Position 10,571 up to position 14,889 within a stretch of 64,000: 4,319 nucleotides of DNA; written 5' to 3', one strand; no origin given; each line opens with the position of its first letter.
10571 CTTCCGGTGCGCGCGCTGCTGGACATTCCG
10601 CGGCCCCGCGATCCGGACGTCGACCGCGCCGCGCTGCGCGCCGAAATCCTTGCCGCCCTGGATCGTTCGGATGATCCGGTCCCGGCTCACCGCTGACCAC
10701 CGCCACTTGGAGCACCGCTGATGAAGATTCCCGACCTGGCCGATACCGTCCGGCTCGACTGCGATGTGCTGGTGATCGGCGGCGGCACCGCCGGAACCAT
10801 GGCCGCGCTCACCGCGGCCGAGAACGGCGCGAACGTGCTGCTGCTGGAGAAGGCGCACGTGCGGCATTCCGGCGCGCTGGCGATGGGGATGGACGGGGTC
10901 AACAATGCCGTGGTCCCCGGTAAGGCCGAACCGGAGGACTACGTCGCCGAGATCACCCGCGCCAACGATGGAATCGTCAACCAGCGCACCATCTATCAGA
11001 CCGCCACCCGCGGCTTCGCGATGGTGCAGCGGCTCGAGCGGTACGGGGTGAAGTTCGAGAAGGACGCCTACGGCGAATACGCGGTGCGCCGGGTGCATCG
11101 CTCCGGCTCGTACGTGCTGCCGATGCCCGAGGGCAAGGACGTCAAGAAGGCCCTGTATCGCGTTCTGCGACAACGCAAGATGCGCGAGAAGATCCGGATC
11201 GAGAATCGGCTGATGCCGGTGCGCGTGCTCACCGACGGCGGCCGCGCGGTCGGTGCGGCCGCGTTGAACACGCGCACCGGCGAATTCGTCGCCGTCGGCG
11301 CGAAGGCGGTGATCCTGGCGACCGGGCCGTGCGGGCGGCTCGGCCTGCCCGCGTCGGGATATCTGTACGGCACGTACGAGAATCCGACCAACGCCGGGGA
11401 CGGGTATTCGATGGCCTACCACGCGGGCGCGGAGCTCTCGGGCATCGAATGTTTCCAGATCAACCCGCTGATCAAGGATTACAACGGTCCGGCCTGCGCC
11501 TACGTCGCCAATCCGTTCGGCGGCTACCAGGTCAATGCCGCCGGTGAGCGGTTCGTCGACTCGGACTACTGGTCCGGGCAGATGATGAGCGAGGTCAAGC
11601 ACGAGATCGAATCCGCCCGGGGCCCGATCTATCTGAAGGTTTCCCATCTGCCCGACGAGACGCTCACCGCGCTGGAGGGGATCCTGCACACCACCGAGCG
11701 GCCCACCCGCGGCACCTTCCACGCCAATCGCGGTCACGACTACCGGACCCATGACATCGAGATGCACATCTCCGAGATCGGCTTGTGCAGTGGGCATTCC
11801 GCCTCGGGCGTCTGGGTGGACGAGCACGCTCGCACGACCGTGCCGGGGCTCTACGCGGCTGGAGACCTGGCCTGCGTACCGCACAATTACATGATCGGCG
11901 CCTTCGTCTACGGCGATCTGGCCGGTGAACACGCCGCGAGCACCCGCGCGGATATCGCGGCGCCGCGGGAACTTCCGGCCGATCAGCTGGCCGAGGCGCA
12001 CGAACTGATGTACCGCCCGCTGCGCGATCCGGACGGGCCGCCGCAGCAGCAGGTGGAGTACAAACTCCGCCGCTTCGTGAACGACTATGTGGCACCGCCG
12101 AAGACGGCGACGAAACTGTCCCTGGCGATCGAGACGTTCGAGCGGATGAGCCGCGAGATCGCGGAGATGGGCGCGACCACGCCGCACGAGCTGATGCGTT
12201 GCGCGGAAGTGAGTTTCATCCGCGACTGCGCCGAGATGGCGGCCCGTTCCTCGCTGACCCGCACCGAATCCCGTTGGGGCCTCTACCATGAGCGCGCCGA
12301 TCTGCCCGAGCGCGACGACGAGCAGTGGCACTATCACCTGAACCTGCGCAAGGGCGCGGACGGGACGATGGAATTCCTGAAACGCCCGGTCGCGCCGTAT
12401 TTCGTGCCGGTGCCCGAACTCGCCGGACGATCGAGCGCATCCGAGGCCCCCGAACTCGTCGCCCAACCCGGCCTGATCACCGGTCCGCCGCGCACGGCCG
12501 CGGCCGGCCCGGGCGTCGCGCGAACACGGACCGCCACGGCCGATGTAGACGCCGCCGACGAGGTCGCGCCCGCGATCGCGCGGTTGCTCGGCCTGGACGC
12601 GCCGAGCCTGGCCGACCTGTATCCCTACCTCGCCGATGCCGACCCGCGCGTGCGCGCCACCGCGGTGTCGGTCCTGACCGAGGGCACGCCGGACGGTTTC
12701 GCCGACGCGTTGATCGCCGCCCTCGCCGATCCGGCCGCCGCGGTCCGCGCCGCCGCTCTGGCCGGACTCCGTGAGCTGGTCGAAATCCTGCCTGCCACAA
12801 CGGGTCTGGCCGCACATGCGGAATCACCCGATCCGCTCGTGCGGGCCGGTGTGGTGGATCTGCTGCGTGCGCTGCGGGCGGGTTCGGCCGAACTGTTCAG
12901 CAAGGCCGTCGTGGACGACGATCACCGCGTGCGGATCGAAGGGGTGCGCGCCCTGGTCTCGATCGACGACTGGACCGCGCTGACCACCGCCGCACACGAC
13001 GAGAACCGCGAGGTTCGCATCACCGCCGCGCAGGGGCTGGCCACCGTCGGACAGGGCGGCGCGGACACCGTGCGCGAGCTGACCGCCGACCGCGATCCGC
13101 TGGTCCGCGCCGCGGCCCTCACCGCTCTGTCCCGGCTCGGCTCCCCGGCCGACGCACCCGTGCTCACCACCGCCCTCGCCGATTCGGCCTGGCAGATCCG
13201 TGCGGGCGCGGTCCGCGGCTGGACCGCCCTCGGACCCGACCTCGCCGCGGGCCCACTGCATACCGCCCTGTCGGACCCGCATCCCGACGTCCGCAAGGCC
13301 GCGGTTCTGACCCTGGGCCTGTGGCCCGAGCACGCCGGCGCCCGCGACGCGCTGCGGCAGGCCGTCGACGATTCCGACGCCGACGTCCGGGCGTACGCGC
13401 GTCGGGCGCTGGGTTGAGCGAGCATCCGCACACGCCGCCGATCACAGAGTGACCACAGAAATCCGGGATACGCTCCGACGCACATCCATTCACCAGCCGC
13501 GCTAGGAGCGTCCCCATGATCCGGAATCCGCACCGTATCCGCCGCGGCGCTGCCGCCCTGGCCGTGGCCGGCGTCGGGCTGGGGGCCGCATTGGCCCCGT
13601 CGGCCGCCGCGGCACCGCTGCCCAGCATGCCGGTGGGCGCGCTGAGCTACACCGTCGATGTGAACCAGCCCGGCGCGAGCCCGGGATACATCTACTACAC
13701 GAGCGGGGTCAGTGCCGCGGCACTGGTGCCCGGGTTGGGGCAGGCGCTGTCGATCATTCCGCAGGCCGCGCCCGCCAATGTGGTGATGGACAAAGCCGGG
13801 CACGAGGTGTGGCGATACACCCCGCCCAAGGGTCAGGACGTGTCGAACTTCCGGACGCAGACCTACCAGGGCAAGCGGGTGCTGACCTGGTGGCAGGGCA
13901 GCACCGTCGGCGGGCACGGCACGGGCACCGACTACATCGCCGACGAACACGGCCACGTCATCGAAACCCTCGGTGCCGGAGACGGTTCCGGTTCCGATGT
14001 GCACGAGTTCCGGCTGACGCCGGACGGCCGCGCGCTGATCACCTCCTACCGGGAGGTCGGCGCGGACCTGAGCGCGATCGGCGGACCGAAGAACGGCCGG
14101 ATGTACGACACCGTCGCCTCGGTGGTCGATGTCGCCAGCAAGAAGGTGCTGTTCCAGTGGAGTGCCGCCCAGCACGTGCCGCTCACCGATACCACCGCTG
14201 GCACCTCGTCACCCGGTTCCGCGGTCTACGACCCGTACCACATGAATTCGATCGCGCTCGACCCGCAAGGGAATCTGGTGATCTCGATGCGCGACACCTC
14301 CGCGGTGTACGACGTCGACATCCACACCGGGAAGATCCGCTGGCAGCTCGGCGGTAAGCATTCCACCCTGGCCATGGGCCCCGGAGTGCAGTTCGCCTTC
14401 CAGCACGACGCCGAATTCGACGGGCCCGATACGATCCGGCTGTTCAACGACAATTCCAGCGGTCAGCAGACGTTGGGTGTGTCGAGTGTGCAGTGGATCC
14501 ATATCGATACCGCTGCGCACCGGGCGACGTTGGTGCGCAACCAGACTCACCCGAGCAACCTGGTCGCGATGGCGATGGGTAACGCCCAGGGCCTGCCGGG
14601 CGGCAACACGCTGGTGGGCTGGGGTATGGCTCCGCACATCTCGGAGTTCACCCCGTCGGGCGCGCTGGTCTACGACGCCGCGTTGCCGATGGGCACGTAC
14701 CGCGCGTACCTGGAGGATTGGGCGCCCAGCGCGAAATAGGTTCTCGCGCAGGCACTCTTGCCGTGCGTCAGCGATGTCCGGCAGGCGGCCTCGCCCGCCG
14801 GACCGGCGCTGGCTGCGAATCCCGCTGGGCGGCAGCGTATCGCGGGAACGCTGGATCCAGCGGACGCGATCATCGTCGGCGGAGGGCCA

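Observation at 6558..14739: APS-reductase-like AprB/AprA pair split around a sulfonate-type ABC importer in a GntR-led operon, followed by a secreted aryl-sulfotransferase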

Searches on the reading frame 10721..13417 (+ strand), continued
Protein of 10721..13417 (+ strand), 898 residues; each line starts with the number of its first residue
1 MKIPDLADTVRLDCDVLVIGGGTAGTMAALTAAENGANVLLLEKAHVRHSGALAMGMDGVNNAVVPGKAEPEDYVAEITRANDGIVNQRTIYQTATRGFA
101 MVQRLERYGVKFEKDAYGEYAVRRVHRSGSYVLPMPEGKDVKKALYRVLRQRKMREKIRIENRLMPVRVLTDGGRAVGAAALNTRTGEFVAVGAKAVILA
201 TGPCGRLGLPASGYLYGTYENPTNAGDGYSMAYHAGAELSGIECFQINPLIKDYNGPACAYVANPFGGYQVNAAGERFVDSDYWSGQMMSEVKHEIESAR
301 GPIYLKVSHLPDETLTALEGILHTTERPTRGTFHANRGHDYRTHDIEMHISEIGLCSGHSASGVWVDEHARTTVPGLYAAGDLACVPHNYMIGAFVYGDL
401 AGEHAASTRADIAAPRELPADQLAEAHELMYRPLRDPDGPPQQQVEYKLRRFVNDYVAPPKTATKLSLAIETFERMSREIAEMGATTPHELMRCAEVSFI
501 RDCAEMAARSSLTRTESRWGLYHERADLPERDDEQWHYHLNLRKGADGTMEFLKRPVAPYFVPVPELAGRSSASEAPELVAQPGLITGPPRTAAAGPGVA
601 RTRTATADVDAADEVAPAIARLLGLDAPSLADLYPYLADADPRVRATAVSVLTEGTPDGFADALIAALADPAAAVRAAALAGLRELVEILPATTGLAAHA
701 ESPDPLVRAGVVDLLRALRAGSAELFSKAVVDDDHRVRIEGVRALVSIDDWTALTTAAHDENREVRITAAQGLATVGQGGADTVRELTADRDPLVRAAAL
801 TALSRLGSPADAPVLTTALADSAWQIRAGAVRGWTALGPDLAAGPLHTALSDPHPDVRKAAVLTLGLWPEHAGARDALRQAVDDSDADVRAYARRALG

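Call 58: find_encoding_contigs(protein=P0067, flank=9000, max_places=2)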
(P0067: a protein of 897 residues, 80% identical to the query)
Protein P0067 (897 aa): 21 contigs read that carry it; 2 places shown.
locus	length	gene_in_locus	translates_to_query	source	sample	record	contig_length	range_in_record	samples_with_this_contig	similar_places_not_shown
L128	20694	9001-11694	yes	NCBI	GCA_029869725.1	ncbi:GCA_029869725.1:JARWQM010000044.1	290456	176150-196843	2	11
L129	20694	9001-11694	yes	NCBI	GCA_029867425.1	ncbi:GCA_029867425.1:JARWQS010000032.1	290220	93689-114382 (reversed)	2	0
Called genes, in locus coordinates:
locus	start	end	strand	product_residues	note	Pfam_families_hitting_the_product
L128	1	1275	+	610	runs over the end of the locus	PF00009:GTP_EFTU, PF01926:MMR_HSR1 (faint), PF22594:GTP-eEF1A_C, PF01583:APS_kinase, PF13671:AAA_33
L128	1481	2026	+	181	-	PF01872:RibD_C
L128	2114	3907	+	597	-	PF02770:Acyl-CoA_dh_M, PF00441:Acyl-CoA_dh_1, PF12806:Acyl-CoA_dh_C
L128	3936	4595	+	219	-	PF18598:TetR_C_36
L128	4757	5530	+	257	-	PF00392:GntR, PF07702:UTRA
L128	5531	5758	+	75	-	PF13484:Fer4_16 (faint), PF13187:Fer4_9, PF00037:Fer4 (faint), PF12837:Fer4_6 (faint), PF13237:Fer4_10, PF14697:Fer4_21 (weak), PF12838:Fer4_7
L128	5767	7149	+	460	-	PF09084:NMT1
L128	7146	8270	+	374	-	PF00528:BPD_transp_1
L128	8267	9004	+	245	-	PF00005:ABC_tran, PF03215:Rad17 (weak), PF13191:AAA_16 (weak), PF13555:AAA_29 (weak), PF13304:AAA_21 (faint), PF13401:AAA_22 (weak), PF13521:AAA_28 (faint)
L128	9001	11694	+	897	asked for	PF00890:FAD_binding_2, PF01134:GIDA (weak), PF01266:DAO (faint), PF03486:HI0933_like, PF07992:Pyr_redox_2 (faint), PF12831:FAD_oxidored, PF02910:Succ_DH_flav_C, PF13646:HEAT_2, +3 more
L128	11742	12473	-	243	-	PF02665:Nitrate_red_gam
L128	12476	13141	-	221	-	PF02613:Nitrate_red_del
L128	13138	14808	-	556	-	PF13237:Fer4_10, PF13247:Fer4_11, PF12838:Fer4_7 (weak), PF14711:Nitr_red_bet_C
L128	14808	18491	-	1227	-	PF00384:Molybdopterin, PF28599:NarG_dom_V, PF01568:Molydop_binding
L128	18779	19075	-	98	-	-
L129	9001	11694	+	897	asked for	PF00890:FAD_binding_2, PF01134:GIDA (weak), PF01266:DAO (faint), PF03486:HI0933_like, PF07992:Pyr_redox_2 (faint), PF12831:FAD_oxidored, PF02910:Succ_DH_flav_C, PF13646:HEAT_2, +3 more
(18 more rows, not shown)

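Call 59: find_encoding_contigs(protein=P0002, flank=9000, max_places=1)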
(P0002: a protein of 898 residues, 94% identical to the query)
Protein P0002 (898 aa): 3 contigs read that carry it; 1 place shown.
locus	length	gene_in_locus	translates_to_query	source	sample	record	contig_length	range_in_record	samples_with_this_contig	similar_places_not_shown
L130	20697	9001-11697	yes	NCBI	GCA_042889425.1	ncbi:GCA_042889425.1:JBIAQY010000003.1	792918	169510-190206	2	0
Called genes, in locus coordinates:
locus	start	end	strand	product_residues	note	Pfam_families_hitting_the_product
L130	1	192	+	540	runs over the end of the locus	PF20990:DUF2207_C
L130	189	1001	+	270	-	PF01636:APH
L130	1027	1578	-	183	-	PF00440:TetR_N, PF21597:TetR_C_43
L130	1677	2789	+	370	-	PF01266:DAO (weak), PF01494:FAD_binding_3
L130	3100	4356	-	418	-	PF00480:ROK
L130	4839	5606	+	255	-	PF00392:GntR, PF07702:UTRA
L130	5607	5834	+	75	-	PF00037:Fer4 (faint), PF12837:Fer4_6 (faint), PF13237:Fer4_10, PF14697:Fer4_21 (weak), PF12838:Fer4_7, PF13187:Fer4_9 (weak)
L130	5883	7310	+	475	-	PF13379:NMT1_2 (weak), PF09084:NMT1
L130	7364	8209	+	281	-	PF00528:BPD_transp_1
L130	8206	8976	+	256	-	PF03215:Rad17 (weak), PF00005:ABC_tran, PF13304:AAA_21 (faint), PF13401:AAA_22 (weak), PF13521:AAA_28 (faint)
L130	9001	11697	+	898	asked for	PF00890:FAD_binding_2, PF01134:GIDA (weak), PF03486:HI0933_like, PF07992:Pyr_redox_2 (weak), PF12831:FAD_oxidored, PF13513:HEAT_EZ (faint), PF02910:Succ_DH_flav_C, PF13646:HEAT_2, +2 more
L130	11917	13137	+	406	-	PF05935:Arylsulfotrans, PF14269:Arylsulfotran_2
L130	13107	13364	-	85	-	-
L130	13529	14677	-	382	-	PF00296:Bac_luciferase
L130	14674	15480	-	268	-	PF07920:DUF1684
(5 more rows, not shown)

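Call 60: find_encoding_contigs(protein=P0011, flank=9000, max_places=1)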
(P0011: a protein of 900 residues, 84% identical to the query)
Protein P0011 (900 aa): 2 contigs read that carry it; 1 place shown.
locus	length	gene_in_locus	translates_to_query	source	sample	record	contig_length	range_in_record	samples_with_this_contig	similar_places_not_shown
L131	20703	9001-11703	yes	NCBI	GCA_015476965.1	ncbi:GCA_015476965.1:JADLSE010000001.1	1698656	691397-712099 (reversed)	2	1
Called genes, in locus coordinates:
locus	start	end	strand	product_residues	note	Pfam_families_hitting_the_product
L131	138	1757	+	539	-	PF20990:DUF2207_C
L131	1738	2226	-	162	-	PF00440:TetR_N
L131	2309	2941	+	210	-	PF01209:Ubie_methyltran, PF13489:Methyltransf_23, PF01135:PCMT (weak), PF13847:Methyltransf_31, PF08241:Methyltransf_11, PF08242:Methyltransf_12, PF13649:Methyltransf_25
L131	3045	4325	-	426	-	PF00480:ROK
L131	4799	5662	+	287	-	PF00392:GntR, PF07702:UTRA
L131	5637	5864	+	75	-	PF13187:Fer4_9 (weak), PF00037:Fer4 (faint), PF13237:Fer4_10, PF14697:Fer4_21 (weak), PF12838:Fer4_7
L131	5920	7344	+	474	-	PF13379:NMT1_2 (weak), PF09084:NMT1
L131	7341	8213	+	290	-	PF00528:BPD_transp_1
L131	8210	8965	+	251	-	PF00005:ABC_tran, PF03215:Rad17 (weak), PF13555:AAA_29 (weak), PF13401:AAA_22 (weak), PF13304:AAA_21 (faint)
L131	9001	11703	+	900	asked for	PF00890:FAD_binding_2, PF01134:GIDA (weak), PF01266:DAO (weak), PF03486:HI0933_like (weak), PF12831:FAD_oxidored, PF02910:Succ_DH_flav_C, PF13646:HEAT_2 (weak), PF13646:HEAT_2, +6 more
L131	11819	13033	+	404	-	PF05935:Arylsulfotrans, PF14269:Arylsulfotran_2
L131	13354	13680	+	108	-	PF10824:T7SS_ESX_EspC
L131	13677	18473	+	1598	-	PF25547:WXG100_2 (weak), PF20148:DUF6531, PF25023:TEN_YD-shell (weak), PF05593:RHS_repeat (weak), PF25023:TEN_YD-shell (weak), PF05593:RHS_repeat (weak), PF25023:TEN_YD-shell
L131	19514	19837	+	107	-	PF09204:Colicin_immun (weak)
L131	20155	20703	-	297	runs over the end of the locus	PF13560:HTH_31, PF19054:DUF5753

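Call 96: predict_structure(alignment_id=A2)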
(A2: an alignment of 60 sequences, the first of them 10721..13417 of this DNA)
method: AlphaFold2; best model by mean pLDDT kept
length: 898 residues; sequences in the alignment: 60
mean_pLDDT: 83.3   pTM: 0.64
mean pLDDT of the five models: 83.3, 81.6, 79.9, 79.3, 78.3
residues with pLDDT >= 90: 405; 70-90: 330; 50-70: 125; < 50: 38
segments of 3 or more residues with pLDDT < 50: 52-58, 325-329, 589-611
pLDDT, mean of each block of 10 residues (from residue 1): 91 96 88 96 80 48 83 85 79 89 87 82 71 66 78 89 94 96 94 96 71 58 75 94 73 59 76 82 64 72 84 77 53 61 79 66 88 95 72 87 92 91 95 94 89 81 88 90 93 90 90 71 67 70 91 80 75 73 70 34 37 67 84 95 92 85 96 91 82 85 94 93 95 95 96 95 93 93 97 92 96 98 93 97 97 91 95 97 86 86
secondary structure, 60 per line:
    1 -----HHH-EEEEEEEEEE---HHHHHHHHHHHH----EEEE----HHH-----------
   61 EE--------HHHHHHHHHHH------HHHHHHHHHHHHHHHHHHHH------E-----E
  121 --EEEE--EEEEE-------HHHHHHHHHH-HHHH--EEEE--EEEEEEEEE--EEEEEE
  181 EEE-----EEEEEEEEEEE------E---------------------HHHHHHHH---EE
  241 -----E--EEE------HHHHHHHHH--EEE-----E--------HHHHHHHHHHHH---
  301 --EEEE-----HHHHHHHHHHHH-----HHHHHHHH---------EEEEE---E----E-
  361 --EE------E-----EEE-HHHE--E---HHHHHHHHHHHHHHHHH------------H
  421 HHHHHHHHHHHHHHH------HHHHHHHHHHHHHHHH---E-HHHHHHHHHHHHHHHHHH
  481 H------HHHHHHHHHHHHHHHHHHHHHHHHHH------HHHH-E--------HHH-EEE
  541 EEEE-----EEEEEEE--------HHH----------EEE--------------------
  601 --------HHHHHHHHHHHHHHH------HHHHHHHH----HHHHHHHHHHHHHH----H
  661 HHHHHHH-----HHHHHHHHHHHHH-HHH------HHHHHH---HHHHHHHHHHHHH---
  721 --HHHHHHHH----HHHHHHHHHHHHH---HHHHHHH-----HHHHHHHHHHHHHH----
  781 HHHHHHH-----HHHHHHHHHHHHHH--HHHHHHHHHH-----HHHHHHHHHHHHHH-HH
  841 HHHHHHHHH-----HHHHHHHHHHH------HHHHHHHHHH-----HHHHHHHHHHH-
elements in order (helices of 4 or more, strands of 3 or more residues): E10-19 H23-34 E39-42 H71-81 H88-107 E123-126 E129-133 H141-150 H152-155 E158-161 E164-172 E175-183 E189-199 H228-235 E249-251 H258-266 E269-271 H286-297 E303-306 H312-323 H329-336 E346-350 E377-379 H391-407 H420-435 H442-457 H463-481 H488-513 H520-523 E538-544 E550-556 E578-580 H609-623 H630-637 H642-655 H660-667 H673-685 H696-701 H705-717 H723-730 H735-747 H751-757 H763-776 H781-787 H793-806 H809-818 H824-837 H839-849 H855-865 H872-881 H887-897

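Call 98: fold_search(model_id=the predicted structure, library=pdb)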
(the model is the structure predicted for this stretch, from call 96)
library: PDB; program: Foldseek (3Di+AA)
matches with E <= 10: 1697; with E <= 0.001: 633
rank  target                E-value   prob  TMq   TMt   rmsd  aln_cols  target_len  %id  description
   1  8a8o_A                7.6e-30  1.00  0.56  0.88   3.2       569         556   26  PAPS reductase from Methanothermococcus thermolithotrophicus refined to 1.45 A (released 2023-04-26)
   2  8a8o_B                4.4e-28  1.00  0.54  0.87   3.4       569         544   25  PAPS reductase from Methanothermococcus thermolithotrophicus refined to 1.45 A (released 2023-04-26)
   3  1jnr_A                9.3e-27  1.00  0.55  0.75   4.1       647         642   23  Structure of adenylylsulfate reductase from the hyperthermophilic Archaeoglobus fulgidus at 1.6 resolution (released 2002-02-27)
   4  2fja_A                6.1e-26  1.00  0.56  0.77   3.8       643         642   23  adenosine 5'-phosphosulfate reductase in complex with substrate (released 2006-03-28)
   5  6awf_A                1.6e-25  1.00  0.52  0.79   4.1       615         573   20  Escherichia coli quinol:fumarate reductase crystallized without dicarboxylate (released 2017-12-06)
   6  5vpn_A                4.6e-25  1.00  0.52  0.79   4.2       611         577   20  E. coli Quinol fumarate reductase FrdA E245Q mutation (released 2017-06-21)
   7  1kf6_A                4.8e-25  1.00  0.53  0.79   4.0       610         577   20  E. coli Quinol-Fumarate Reductase with Bound Inhibitor HQNO (released 2002-03-13)
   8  6vax_A                1.7e-24  1.00  0.49  0.70   5.8       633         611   20  Crystal structure of human SDHA-SDHAF2 assembly intermediate (released 2020-08-26)
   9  5vpn_E                2.3e-24  1.00  0.52  0.78   5.1       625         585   20  E. coli Quinol fumarate reductase FrdA E245Q mutation (released 2017-06-21)
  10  8b6g_CA               2.8e-24  1.00  0.52  0.76   4.0       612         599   20  Cryo-EM structure of succinate dehydrogenase complex (complex-II) in respiratory supercomplex of Tetrahymena thermoph (released 2023-03-29)
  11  8dyd_A                3.3e-24  1.00  0.50  0.70   6.2       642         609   20  Crystal structure of human SDHA-SDHAF2-SDHAF4 assembly intermediate (released 2024-01-10)
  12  7d6v_A                3.4e-24  1.00  0.51  0.73   5.2       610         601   22  Mycobacterium smegmatis Sdh1 in complex with UQ1 (released 2021-04-07)
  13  2fbw_A                4.2e-24  1.00  0.51  0.72   6.0       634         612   21  Avian respiratory complex II with carboxin bound (released 2005-12-20)
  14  7d6x_A                5.7e-24  1.00  0.49  0.72   5.9       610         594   22  Mycobacterium smegmatis Sdh1 complex in the apo form (released 2021-04-07)
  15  1zoy_A                1.6e-23  1.00  0.52  0.74   4.4       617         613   20  Crystal Structure of Mitochondrial Respiratory Complex II from porcine heart at 2.4 Angstroms (released 2005-07-12)
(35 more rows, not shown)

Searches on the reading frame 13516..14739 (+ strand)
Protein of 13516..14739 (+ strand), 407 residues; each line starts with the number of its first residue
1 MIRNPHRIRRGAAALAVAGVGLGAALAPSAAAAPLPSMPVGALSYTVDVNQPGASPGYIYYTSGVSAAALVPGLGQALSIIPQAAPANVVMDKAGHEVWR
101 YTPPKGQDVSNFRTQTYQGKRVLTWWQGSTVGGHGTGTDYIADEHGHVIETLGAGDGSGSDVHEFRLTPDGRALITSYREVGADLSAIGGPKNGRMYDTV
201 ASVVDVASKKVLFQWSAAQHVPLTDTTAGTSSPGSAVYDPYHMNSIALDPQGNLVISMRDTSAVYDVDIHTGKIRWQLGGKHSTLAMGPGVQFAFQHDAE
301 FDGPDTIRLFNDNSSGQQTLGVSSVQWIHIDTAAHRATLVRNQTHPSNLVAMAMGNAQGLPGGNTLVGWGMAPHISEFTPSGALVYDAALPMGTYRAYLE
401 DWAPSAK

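Call 3: search_protein_families(library=pfam, proteins=[window:13516-14739:+], max_evalue=0.01)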
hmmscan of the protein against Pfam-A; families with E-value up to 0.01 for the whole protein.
window:13516-14739:+ (407 aa): 2 families
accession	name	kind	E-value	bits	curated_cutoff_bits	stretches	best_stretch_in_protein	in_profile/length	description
PF14269.12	Arylsulfotran_2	-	2.4e-47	162.3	27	1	114-388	2-298/301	Arylsulfotransferase (ASST)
PF05935.17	Arylsulfotrans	-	2.8e-11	43.5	24.2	1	85-281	27-216/374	Arylsulfotransferase (ASST)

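Call 4: search_protein_families(library=ncbifam, proteins=[window:13516-14739:+], max_evalue=0.01)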
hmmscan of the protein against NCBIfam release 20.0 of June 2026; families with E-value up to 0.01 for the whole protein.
window:13516-14739:+ (407 aa): 0 families

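Call 78: search_solved_structures(query=window:13516-14739:+, max_evalue=0.01, show_alignments=0)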
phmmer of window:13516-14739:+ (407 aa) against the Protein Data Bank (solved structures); distinct sequences matched with E-value up to 0.01: 2.
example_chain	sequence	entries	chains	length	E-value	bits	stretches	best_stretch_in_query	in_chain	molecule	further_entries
9kf4_A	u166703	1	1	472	5.9e-53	183.9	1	47-401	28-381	Sulfotransferase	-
9kf6_A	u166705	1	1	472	1.5e-52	182.5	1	47-401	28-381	Sulfotransferase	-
